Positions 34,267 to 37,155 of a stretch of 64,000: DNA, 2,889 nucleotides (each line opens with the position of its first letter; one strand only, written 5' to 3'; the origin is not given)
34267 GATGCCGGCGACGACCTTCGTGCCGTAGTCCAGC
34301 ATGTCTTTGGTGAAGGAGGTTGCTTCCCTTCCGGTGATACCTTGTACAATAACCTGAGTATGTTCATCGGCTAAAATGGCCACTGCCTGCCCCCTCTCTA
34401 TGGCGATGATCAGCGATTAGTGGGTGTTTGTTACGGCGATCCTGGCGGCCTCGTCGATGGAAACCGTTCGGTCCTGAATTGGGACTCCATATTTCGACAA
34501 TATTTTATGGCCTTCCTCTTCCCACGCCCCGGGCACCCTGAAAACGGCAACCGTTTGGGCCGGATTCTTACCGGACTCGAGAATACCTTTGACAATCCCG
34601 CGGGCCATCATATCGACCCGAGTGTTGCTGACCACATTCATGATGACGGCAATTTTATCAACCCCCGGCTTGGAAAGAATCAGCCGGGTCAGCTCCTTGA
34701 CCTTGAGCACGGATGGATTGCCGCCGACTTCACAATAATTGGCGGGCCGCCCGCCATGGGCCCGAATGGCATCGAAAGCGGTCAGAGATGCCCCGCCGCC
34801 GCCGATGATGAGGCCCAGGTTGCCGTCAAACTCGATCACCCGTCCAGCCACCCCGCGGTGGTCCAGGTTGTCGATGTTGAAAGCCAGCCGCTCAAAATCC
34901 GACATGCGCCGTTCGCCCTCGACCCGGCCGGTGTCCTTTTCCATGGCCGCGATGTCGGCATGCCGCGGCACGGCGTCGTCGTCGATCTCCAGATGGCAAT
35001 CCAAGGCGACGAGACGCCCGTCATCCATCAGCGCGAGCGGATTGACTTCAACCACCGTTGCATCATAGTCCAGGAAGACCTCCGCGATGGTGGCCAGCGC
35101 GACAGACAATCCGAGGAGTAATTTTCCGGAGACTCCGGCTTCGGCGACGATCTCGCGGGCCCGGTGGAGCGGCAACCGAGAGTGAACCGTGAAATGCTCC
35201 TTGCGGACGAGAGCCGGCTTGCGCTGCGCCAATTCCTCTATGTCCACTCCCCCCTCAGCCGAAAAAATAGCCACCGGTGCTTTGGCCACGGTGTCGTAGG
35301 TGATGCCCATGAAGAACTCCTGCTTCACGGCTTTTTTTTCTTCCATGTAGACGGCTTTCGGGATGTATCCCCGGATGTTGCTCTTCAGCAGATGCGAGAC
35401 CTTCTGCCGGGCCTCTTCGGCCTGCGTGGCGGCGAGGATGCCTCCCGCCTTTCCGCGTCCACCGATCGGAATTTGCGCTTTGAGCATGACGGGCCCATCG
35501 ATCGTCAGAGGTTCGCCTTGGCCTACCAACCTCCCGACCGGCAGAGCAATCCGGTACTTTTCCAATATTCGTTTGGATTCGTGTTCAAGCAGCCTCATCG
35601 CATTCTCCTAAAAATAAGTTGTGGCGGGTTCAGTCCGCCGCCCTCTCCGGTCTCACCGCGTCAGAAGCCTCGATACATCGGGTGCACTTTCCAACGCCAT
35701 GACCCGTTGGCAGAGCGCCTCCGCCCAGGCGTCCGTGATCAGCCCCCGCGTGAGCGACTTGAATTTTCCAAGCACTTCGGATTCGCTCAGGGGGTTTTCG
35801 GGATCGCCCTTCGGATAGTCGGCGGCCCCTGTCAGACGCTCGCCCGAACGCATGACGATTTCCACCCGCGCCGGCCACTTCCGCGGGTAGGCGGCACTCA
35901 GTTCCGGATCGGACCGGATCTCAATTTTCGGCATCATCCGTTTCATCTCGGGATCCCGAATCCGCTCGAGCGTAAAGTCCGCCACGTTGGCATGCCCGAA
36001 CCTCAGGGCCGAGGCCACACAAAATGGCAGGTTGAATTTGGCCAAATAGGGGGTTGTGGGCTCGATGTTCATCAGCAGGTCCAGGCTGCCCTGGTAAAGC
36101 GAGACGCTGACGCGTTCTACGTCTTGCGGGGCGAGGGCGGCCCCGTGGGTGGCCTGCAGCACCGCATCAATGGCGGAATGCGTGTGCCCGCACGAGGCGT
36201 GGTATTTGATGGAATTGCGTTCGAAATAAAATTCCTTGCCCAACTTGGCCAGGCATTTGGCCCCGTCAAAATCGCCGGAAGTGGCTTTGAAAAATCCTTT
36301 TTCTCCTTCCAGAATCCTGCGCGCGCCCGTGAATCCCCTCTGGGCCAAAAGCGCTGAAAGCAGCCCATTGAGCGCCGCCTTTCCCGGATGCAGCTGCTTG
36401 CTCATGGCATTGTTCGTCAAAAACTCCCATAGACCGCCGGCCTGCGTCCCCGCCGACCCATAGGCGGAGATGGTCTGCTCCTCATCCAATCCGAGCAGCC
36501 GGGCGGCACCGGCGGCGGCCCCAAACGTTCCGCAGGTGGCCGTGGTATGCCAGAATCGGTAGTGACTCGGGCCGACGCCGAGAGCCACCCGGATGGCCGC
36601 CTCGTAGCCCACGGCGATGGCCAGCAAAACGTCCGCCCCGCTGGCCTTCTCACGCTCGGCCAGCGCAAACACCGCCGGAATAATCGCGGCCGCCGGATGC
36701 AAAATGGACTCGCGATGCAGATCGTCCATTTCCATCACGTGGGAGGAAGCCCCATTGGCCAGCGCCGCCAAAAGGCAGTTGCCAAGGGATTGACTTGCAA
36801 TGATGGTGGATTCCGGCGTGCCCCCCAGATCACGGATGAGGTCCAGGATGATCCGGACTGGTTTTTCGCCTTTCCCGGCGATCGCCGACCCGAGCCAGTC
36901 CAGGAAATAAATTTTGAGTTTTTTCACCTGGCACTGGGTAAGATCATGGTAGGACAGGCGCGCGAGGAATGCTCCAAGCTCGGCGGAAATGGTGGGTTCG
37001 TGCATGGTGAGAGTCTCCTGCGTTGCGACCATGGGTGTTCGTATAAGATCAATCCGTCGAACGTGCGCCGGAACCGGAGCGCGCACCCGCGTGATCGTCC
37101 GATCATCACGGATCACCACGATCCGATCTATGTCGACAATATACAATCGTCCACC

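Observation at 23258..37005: Candidate C4/C5-dicarboxylate catabolic island: TRAP uptake, SDH-like and fumarase-like enzymes, thiokinase, CitE-type CoA lyase, PrpD-family protein, under GntR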

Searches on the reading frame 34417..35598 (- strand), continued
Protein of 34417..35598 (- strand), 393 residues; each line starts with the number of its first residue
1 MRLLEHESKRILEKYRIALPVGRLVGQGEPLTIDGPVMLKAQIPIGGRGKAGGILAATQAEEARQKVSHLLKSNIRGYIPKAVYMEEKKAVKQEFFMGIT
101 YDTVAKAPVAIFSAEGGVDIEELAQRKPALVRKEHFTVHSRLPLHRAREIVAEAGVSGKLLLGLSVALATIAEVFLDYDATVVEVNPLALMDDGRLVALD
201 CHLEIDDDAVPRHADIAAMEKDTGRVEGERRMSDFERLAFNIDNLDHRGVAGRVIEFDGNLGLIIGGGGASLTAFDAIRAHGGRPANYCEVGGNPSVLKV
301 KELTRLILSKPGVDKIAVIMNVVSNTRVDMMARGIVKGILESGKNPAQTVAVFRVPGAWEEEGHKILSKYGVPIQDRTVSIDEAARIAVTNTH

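Call 73: find_encoding_contigs(protein=P0122, flank=9000, max_places=1)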
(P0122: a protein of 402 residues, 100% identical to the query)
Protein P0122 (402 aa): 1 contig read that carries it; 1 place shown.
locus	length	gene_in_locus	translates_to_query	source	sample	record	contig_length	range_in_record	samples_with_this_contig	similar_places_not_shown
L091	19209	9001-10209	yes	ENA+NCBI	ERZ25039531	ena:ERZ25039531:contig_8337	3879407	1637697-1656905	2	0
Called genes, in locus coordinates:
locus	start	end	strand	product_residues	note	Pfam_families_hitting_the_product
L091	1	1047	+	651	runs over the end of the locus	PF00561:Abhydrolase_1, PF12146:Hydrolase_4 (weak), PF08386:Abhydrolase_4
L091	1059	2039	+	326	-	PF00296:Bac_luciferase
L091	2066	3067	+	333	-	PF13353:Fer4_12 (weak), PF04055:Radical_SAM, PF06463:Mob_synth_C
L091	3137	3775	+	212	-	-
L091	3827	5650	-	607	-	PF17297:PEPCK_N, PF00821:PEPCK_GTP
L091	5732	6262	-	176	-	PF19315:MC_hydratase, PF01575:MaoC_dehydratas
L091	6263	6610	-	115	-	-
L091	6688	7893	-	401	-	PF02771:Acyl-CoA_dh_N, PF02770:Acyl-CoA_dh_M, PF00441:Acyl-CoA_dh_1, PF08028:Acyl-CoA_dh_2, PF22924:ACOX_C_alpha1 (faint)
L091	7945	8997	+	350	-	PF03328:HpcH_HpaI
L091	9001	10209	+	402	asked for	PF01071:GARS_A (faint), PF08442:ATP-grasp_2, PF13549:ATP-grasp_5, PF24948:Citrate_synth_N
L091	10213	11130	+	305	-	PF02629:CoA_binding, PF13380:CoA_binding_2, PF13607:Succ_CoA_lig, PF00549:Ligase_CoA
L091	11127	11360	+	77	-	-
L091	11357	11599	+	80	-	PF12728:HTH_17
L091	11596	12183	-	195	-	-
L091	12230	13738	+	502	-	PF00501:AMP-binding, PF13193:AMP-binding_C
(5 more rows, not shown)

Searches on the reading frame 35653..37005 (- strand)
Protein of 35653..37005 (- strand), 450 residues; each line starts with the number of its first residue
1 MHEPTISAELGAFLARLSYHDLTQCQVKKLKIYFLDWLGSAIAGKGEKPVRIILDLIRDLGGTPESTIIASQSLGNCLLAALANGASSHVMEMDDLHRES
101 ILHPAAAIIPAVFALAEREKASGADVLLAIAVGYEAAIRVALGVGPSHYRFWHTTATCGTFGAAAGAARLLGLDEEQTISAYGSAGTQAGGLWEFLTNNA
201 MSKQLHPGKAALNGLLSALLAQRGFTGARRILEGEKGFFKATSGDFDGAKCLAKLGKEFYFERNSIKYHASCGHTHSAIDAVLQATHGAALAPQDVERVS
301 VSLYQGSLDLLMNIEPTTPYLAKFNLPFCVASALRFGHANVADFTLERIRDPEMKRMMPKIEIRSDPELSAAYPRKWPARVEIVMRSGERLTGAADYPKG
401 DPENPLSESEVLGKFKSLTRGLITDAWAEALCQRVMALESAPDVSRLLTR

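Call 7: search_protein_families(library=ncbifam, proteins=[window:35653-37005:-])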
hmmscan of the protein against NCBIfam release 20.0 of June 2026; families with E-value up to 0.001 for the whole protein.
window:35653-37005:- (450 aa): 2 families
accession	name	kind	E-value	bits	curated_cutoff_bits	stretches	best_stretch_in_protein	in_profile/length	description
NF042438.1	PrpD_hiGCgrampos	equivalog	5.6e-12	45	950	1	79-186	93-198/499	2-methylcitrate dehydratase PrpD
NF006943.0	PRK09425.1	equivalog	0.00022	20.1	575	1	162-374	178-393/480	bifunctional 2-methylcitrate dehydratase/aconitate hydratase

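Call 8: search_protein_families(library=pfam, proteins=[window:35653-37005:-])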
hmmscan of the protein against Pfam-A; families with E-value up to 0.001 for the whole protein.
window:35653-37005:- (450 aa): 2 families
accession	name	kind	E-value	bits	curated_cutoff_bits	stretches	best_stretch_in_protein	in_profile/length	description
PF03972.19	MmgE_PrpD_N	-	2.5e-75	253.3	32.1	1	9-246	2-239/244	MmgE/PrpD N-terminal domain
PF19305.4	MmgE_PrpD_C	-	6.7e-41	140.4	32.1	1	269-430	1-165/173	MmgE/PrpD C-terminal domain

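Call 16: search_solved_structures(query=window:35653-37005:-, max_evalue=0.00001)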
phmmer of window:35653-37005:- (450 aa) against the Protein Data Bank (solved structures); distinct sequences matched with E-value up to 0.00001: 10.
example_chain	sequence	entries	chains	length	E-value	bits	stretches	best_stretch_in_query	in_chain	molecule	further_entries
2hp3_A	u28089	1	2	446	2.8e-45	158.4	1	24-420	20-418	IDS-epimerase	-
2hp0_A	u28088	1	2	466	3.5e-45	158.1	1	24-420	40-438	IDS-epimerase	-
7bra_A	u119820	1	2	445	1.4e-41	146.2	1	19-415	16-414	Bacillus subtilis IRG1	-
7e9d_A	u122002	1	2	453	3.7e-40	141.5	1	18-415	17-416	IRG1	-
12vw_A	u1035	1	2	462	9.5e-28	100.6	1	17-449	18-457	Cis-aconitate decarboxylase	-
12vt_A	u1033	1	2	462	1.5e-27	99.9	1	17-449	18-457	Cis-aconitate decarboxylase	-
12ux_A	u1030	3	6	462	1.6e-27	99.9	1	17-449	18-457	Cis-aconitate decarboxylase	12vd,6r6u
7br9_A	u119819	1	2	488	1.4e-26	96.8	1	12-447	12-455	Cis-aconitate decarboxylase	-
6r6t_A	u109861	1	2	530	1.9e-26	96.3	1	12-447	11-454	Cis-aconitate decarboxylase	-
12vq_A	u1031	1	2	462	2.8e-26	95.8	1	17-449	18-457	Cis-aconitate decarboxylase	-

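Call 36: search_solved_structures(query=window:35653-37005:-, max_evalue=1e-20, show_alignments=5)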
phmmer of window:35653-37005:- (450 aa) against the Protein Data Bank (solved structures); distinct sequences matched with E-value up to 1e-20: 10.
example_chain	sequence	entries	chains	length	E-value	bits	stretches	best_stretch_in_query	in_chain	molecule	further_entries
2hp3_A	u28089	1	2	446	2.8e-45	158.4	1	24-420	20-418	IDS-epimerase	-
2hp0_A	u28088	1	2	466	3.5e-45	158.1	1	24-420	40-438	IDS-epimerase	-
7bra_A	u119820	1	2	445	1.4e-41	146.2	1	19-415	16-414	Bacillus subtilis IRG1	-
7e9d_A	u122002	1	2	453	3.7e-40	141.5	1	18-415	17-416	IRG1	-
12vw_A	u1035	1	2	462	9.5e-28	100.6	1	17-449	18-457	Cis-aconitate decarboxylase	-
12vt_A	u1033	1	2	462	1.5e-27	99.9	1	17-449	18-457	Cis-aconitate decarboxylase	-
12ux_A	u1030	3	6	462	1.6e-27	99.9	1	17-449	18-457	Cis-aconitate decarboxylase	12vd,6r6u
7br9_A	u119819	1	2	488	1.4e-26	96.8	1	12-447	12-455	Cis-aconitate decarboxylase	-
6r6t_A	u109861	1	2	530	1.9e-26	96.3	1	12-447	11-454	Cis-aconitate decarboxylase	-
12vq_A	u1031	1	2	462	2.8e-26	95.8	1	17-449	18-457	Cis-aconitate decarboxylase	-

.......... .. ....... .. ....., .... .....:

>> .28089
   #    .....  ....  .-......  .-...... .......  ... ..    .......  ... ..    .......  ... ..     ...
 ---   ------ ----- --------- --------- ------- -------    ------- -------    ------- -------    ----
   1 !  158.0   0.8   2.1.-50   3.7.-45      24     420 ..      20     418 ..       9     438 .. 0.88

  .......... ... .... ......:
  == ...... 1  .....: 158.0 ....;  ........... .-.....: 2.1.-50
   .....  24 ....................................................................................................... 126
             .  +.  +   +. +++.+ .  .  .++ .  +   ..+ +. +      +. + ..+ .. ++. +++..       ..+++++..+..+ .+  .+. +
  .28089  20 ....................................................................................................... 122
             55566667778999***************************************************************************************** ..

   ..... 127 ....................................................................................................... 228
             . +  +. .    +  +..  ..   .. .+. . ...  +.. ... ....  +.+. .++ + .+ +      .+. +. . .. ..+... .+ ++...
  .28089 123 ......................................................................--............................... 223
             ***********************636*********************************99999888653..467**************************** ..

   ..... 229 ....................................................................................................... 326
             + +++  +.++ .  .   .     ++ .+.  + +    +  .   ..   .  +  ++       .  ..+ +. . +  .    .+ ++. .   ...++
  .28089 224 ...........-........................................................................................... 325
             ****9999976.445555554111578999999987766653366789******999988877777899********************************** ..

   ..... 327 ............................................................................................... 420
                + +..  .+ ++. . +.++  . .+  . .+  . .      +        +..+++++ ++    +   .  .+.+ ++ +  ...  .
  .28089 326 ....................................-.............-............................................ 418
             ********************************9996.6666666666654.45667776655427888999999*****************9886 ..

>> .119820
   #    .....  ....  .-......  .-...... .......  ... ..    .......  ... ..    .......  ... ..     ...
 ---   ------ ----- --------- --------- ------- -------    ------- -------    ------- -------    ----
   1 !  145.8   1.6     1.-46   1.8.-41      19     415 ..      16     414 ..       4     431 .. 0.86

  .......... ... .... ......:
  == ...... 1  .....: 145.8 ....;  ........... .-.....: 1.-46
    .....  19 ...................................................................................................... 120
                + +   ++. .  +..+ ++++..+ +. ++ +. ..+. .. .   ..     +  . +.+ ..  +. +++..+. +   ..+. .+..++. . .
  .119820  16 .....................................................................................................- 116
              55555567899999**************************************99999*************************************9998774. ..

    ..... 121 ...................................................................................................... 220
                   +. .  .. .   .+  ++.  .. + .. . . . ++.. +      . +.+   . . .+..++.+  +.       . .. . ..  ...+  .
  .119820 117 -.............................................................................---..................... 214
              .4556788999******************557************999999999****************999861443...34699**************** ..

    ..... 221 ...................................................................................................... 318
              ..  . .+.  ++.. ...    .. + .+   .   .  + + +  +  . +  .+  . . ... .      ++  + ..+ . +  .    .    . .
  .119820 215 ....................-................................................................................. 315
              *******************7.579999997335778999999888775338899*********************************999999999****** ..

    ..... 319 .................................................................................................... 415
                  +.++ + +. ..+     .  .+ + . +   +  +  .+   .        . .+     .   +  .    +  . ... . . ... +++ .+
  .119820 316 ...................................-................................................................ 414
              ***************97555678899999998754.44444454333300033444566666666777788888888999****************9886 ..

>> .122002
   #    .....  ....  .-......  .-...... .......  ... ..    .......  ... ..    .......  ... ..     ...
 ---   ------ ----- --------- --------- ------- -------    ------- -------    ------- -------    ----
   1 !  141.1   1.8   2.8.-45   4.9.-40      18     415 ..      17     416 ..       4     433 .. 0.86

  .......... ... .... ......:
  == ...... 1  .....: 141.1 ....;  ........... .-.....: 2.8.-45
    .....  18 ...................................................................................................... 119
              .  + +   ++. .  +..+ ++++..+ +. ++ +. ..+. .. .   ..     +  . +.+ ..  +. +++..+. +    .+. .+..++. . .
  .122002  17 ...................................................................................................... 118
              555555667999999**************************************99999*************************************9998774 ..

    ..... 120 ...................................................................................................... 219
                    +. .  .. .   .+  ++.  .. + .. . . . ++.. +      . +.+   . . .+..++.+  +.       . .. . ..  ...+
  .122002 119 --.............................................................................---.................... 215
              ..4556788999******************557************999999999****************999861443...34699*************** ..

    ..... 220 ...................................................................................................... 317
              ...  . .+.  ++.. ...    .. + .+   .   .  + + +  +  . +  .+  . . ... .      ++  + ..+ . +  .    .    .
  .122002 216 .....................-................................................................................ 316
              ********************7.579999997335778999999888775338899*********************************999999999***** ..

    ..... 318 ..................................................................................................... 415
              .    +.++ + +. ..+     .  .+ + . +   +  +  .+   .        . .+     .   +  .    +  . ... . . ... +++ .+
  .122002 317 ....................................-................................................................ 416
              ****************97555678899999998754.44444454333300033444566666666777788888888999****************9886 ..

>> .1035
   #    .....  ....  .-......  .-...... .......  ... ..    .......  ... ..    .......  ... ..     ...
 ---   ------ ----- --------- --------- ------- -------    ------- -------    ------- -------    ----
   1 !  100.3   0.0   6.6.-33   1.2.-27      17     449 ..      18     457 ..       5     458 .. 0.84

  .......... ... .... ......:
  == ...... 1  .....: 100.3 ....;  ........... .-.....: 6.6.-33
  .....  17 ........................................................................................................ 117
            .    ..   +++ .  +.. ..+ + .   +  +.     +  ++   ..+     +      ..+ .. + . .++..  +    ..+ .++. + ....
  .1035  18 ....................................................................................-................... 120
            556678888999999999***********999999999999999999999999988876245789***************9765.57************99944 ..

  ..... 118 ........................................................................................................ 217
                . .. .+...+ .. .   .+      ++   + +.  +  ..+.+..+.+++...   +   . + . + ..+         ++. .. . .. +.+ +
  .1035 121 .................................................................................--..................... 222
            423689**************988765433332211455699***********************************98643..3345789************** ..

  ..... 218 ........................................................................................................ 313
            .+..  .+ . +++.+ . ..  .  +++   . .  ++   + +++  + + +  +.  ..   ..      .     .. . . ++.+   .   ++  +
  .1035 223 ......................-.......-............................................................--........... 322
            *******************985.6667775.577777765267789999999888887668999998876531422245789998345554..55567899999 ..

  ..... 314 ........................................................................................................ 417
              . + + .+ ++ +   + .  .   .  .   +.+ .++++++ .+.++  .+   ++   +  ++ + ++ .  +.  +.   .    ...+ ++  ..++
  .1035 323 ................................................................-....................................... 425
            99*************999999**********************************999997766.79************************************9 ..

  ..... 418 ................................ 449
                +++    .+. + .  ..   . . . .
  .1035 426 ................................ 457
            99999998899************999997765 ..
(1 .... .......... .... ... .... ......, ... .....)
